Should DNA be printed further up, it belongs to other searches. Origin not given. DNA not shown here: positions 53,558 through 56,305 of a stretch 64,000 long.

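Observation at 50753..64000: Two co-regulated operons joining a CoxMSL-type Mo hydroxylase, an embedded lactonase and a full 4-hydroxyacid-to-3-oxoacyl-CoA enzyme set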

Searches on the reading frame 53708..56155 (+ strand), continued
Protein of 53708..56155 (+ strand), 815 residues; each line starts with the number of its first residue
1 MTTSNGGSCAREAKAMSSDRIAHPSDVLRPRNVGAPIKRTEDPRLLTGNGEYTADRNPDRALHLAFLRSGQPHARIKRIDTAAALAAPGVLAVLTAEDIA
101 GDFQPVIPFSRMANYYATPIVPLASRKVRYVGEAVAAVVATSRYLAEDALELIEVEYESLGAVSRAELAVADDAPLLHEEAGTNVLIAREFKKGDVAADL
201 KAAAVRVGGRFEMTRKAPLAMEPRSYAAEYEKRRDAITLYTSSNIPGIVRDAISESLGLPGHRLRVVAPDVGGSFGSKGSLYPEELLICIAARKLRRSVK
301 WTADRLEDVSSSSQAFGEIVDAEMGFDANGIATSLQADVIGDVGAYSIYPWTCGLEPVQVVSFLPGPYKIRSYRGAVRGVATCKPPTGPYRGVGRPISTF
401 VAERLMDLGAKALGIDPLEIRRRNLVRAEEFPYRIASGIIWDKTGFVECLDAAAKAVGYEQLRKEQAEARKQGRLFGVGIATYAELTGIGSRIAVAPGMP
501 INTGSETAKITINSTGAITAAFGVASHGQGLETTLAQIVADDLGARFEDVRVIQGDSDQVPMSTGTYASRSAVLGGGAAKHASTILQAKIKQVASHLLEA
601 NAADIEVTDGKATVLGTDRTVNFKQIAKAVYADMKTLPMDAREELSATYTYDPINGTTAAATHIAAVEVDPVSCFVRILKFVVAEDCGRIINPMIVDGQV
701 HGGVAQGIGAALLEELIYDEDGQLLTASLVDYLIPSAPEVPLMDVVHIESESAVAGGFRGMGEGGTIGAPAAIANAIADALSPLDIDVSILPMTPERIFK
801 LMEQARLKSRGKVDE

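Call 59: get_annotated_region(hit=H40, flank=6000)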
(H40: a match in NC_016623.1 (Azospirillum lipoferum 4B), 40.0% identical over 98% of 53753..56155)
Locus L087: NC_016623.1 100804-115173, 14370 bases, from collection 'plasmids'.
description: Azospirillum lipoferum 4B plasmid AZO_p3, complete sequence
organism: Azospirillum lipoferum 4B (NCBI taxid 862719)
taxonomy: Bacteria; Pseudomonadota; Alphaproteobacteria; Rhodospirillales; Azospirillaceae; Azospirillum; Azospirillum lipoferum; Azospirillum lipoferum 4B
host: -; source: -; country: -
typing (MOB-suite, as given by PLSDB): non-mobilizable
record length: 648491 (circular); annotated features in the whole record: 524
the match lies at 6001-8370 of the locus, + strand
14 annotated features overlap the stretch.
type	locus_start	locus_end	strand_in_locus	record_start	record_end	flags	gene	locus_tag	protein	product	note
CDS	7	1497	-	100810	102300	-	-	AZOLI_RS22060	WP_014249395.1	sodium:proton antiporter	-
CDS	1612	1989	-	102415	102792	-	-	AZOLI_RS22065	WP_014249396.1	DUF1850 domain-containing protein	-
CDS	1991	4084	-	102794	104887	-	-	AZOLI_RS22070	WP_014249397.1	TRAP transporter permease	-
CDS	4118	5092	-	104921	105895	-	-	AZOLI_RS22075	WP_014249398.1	TAXI family TRAP transporter solute-binding subunit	-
CDS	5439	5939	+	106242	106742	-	-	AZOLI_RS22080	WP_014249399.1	(2Fe-2S)-binding protein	-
CDS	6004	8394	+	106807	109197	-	-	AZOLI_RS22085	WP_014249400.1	xanthine dehydrogenase family protein molybdopterin-binding subunit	-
CDS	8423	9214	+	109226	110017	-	-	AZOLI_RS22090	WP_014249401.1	xanthine dehydrogenase family protein subunit M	-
CDS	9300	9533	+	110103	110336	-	-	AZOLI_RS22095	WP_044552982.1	DUF4160 domain-containing protein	-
CDS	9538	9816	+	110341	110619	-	-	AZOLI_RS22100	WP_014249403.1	DUF2442 domain-containing protein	-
CDS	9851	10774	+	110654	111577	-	-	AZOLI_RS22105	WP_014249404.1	MoxR family ATPase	-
CDS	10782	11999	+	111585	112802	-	-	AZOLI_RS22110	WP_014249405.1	VWA domain-containing protein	-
CDS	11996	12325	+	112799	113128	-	-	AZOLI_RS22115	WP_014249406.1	XdhC family protein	-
CDS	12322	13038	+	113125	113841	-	-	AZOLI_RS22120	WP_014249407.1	XdhC family protein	-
CDS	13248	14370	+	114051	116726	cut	-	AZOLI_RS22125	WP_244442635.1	HAMP domain-containing sensor histidine kinase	GO:0007165 - signal transduction [Evidence IEA]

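Call 60: get_annotated_region(hit=H34, flank=6000)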
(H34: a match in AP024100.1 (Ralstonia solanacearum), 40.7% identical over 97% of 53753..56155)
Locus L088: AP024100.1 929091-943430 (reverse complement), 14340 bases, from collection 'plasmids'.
description: Ralstonia solanacearum MAFF 211479 plasmid pMAFF211479 DNA, complete sequence
organism: Ralstonia solanacearum (NCBI taxid 305)
taxonomy: Bacteria; Pseudomonadota; Betaproteobacteria; Burkholderiales; Burkholderiaceae; Ralstonia; Ralstonia solanacearum
host: -; source: -; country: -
typing (MOB-suite, as given by PLSDB): mobilizable; relaxase MOBP
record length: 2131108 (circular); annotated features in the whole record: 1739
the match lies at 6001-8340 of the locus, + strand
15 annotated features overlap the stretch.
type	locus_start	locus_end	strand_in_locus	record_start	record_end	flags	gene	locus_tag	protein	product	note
CDS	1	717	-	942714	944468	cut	-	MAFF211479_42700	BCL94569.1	hypothetical protein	-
CDS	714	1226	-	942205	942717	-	-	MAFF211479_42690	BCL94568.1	hypothetical protein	-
CDS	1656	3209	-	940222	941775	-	-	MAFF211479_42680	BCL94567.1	hypothetical protein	-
CDS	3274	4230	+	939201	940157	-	-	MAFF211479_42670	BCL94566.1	transcriptional regulator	-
CDS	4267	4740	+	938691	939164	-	creA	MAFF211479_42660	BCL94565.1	protein CreA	-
CDS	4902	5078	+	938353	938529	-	-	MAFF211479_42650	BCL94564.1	hypothetical protein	-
CDS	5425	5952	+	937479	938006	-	-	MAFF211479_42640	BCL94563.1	carbon monoxide dehydrogenase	-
CDS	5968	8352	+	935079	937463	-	-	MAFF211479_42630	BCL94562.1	carbon monoxide dehydrogenase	-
CDS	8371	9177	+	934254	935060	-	cooxM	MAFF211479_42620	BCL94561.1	carbon monoxide dehydrogenase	-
CDS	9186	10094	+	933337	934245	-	-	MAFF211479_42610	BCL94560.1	ATPase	-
CDS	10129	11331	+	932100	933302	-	-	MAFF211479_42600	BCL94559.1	VWA domain-containing protein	-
CDS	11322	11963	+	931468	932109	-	-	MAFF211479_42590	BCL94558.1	hypothetical protein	-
CDS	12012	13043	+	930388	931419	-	-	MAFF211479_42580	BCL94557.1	hypothetical protein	-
CDS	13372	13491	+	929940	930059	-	-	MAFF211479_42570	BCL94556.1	hypothetical protein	-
CDS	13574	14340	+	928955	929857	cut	hlyF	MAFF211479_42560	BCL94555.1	NAD(P)H-binding protein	-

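Call 65: search_protein_families(library=ncbifam, proteins=[L004:16732-17892:+, L004:17897-18337:+, L004:18395-19852:+], max_evalue=1e-10)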
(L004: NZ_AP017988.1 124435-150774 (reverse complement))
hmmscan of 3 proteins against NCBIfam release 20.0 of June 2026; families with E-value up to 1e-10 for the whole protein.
L004:16732-17892:+ (386 aa): 13 families
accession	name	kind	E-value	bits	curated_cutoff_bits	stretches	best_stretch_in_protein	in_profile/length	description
NF041833.1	Fe_ADH_ErcA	equivalog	2.4e-82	277.1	550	1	9-385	8-381/382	alcohol dehydrogenase-like regulatory protein ErcA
NF050025.1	SulfAcetaldRedSarD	equivalog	5.5e-81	272.4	700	1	3-381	2-380/385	sulfoacetaldehyde reductase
TIGR02638.1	lactal_redase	equivalog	7.1e-74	248.9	523.15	1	14-381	12-378/379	lactaldehyde reductase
NF058672.1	4HyButDHCUPNE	equivalog_domain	1.1e-68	232.2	500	1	33-383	31-375/378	4-hydroxybutyrate dehydrogenase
NF007911.0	PRK10624.1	equivalog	1.3e-68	231.7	537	1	15-386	14-382/382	lactaldehyde reductase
NF053866.1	CholDhdGbsBBac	equivalog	7.4e-66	222.4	550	1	5-385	11-390/392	choline dehydrogenase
NF011998.0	PRK15454.1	equivalog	1.1e-62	212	556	1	5-385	23-394/395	ethanolamine utilization ethanol dehydrogenase EutG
NF010378.0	PRK13805.1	equivalog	2.6e-62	210.9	951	1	11-373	464-851/872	bifunctional acetaldehyde-CoA/alcohol dehydrogenase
NF007363.0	PRK09860.1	equivalog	1.9e-61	208.3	581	1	34-385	34-382/383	L-threonine dehydrogenase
TIGR03405.1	Phn_Fe-ADH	equivalog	2.4e-48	164.7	423.7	1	31-364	23-348/355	iron-containing alcohol dehydrogenase PsrA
TIGR04266.1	NDMA_methanol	equivalog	5.1e-34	117.8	625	1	9-346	16-355/420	NDMA-dependent methanol dehydrogenase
NF011717.0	PRK15138.1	equivalog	1.8e-23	83.2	645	1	40-385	39-386/387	alcohol dehydrogenase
NF041822.1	daptide_DH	equivalog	4e-18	65.4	300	1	34-235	3-210/363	daptide-type RiPP biosynthesis dehydogenase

L004:17897-18337:+ (146 aa): 0 families

L004:18395-19852:+ (485 aa): 42 families (the best 25 are shown)
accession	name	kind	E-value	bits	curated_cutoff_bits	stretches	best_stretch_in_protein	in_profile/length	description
NF008415.0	PRK11241.1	equivalog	2.7e-245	814.5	828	1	5-485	2-482/482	NADP-dependent succinate-semialdehyde dehydrogenase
TIGR01780.1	SSADH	subfamily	2.2e-217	722.3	646.35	1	33-479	1-448/448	succinate-semialdehyde dehydrogenase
NF010000.0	PRK13473.1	subfamily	7.2e-133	443.7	615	1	15-481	4-470/475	aminobutyraldehyde dehydrogenase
TIGR01804.1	BADH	equivalog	5.2e-129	430.8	668.6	1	17-479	1-467/467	betaine-aldehyde dehydrogenase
TIGR02299.1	HpaE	equivalog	3.6e-124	415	638.35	1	17-483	4-476/488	5-carboxymethyl-2-hydroxymuconate semialdehyde dehydrogenase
NF009725.0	PRK13252.1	equivalog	1.5e-121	406.2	593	1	14-481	7-477/488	betaine-aldehyde dehydrogenase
NF040648.1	lactal_redase_Meth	equivalog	2.5e-121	405.9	650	1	17-482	2-461/463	lactaldehyde dehydrogenase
NF007497.0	PRK10090.1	equivalog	2e-119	399.5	500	1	15-480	8-474/480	aldehyde dehydrogenase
NF045735.1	PaDhStyDPseudo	equivalog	9.1e-118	393.9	850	1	12-483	1-481/483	phenylacetaldehyde dehydrogenase StyD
NF006916.0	PRK09407.1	equivalog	1.2e-114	383.8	521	1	26-479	31-488/526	succinic semialdehyde dehydrogenase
NF040792.1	glyc_ald_dh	equivalog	7.8e-111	371.4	760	1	15-481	2-471/488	D-glyceraldehyde dehydrogenase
NF042993.1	AlphKGSA_gudD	equivalog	2.6e-110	369.4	770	1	16-480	6-477/481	alpha-ketoglutaric semialdehyde dehydrogenase GucD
NF006915.0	PRK09406.1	equivalog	1.8e-107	360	730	1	30-481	2-454/457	NADP-dependent succinic semialdehyde dehydrogenase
NF052305.1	DioxValDhHalo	equivalog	5e-107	358.8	750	1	15-473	6-471/483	2,5-dioxovalerate dehydrogenase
TIGR03374.1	ABALDH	equivalog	9.3e-105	351.1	909.3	1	15-480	3-468/472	aminobutyraldehyde dehydrogenase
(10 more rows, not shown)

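Call 72: find_encoding_contigs(protein=P0021, flank=10000, max_places=2)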
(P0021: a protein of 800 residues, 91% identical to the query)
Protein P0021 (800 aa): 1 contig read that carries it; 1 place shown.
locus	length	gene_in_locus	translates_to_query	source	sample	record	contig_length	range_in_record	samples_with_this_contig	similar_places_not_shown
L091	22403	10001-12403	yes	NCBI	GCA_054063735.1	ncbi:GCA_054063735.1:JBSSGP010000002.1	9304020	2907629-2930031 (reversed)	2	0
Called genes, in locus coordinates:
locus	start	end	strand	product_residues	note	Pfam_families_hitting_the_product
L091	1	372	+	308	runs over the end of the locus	PF00126:HTH_1, PF03466:LysR_substrate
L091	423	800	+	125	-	-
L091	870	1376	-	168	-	PF04224:DUF417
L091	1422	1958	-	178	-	PF02627:CMD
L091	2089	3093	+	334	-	PF12852:Cupin_6, PF12833:HTH_18, PF00165:HTH_AraC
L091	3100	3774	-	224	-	PF08534:Redoxin, PF00578:AhpC-TSA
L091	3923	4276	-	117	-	-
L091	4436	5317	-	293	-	PF00126:HTH_1, PF03466:LysR_substrate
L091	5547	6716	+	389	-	PF01734:Patatin, PF12536:DUF3734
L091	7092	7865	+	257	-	PF00378:ECH_1, PF16113:ECH_2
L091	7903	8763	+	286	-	PF00941:FAD_binding_5, PF03450:CO_deh_flav_C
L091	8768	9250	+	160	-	PF00111:Fer2, PF13085:Fer2_3 (weak), PF01799:Fer2_2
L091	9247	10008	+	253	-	PF00753:Lactamase_B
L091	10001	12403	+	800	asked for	PF01315:Ald_Xan_dh_C, PF02738:MoCoBD_1, PF20256:MoCoBD_2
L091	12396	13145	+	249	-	PF00106:adh_short, PF08659:KR, PF13561:adh_short_C2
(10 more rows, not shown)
